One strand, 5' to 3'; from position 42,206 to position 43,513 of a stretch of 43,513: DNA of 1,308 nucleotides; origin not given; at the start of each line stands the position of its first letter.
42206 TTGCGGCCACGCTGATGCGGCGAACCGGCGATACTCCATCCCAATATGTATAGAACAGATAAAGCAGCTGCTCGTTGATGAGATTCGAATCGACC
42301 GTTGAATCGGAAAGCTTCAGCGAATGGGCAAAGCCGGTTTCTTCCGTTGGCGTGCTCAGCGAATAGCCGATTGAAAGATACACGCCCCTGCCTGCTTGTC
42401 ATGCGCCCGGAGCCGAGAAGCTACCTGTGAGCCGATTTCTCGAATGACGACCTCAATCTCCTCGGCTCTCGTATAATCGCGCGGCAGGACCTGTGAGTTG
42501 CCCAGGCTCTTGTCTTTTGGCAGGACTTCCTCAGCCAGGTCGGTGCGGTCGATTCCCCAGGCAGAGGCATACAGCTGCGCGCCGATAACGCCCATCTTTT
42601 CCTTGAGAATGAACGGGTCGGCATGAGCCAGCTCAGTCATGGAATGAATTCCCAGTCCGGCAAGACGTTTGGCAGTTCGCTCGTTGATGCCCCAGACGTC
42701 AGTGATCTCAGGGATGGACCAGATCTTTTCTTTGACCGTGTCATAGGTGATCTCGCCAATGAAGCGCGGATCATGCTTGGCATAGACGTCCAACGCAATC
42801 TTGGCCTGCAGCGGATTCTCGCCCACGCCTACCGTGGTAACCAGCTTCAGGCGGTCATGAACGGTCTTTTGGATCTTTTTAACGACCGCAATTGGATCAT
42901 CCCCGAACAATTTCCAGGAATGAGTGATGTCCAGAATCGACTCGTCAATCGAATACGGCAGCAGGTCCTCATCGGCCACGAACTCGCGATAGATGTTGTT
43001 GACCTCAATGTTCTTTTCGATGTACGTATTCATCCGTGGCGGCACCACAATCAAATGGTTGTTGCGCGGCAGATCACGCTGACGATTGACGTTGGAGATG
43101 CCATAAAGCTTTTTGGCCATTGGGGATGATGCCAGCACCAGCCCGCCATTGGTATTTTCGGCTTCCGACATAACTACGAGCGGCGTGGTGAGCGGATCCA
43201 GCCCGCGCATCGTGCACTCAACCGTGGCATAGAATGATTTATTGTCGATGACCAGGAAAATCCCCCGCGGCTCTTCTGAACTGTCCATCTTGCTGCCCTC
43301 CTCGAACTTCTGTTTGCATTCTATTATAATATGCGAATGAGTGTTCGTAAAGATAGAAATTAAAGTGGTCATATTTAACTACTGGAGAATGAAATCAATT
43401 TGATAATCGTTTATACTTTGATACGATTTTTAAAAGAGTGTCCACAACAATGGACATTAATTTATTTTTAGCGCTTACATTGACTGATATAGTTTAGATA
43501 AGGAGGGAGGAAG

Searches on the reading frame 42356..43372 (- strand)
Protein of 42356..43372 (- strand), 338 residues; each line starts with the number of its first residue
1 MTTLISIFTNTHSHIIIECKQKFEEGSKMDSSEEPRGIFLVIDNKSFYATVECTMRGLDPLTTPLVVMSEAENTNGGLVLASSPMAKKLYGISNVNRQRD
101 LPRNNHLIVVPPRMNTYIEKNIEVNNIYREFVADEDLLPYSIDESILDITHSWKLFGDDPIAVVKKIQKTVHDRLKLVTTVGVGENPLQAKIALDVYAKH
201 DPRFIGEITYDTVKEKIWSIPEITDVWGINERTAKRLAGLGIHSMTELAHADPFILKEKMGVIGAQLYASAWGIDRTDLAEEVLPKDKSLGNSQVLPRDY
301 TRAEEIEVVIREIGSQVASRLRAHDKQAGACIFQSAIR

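Call 33: search_protein_families(library=pfam, max_evalue=0.01, proteins=[window:42356-43372:-])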
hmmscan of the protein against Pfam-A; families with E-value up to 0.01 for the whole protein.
window:42356-43372:- (338 aa): 3 families
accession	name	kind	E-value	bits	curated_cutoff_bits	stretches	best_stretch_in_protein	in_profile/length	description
PF00817.25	IMS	-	1.4e-27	96.9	23.2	1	42-194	1-147/148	impB/mucB/samB family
PF11798.14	IMS_HHH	-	1.7e-06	28.4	24.4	1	210-242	1-32/32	IMS family HHH motif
PF11799.13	IMS_C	-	3.3e-06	27.9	20.7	1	288-329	2-43/109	impB/mucB/samB family C-terminal domain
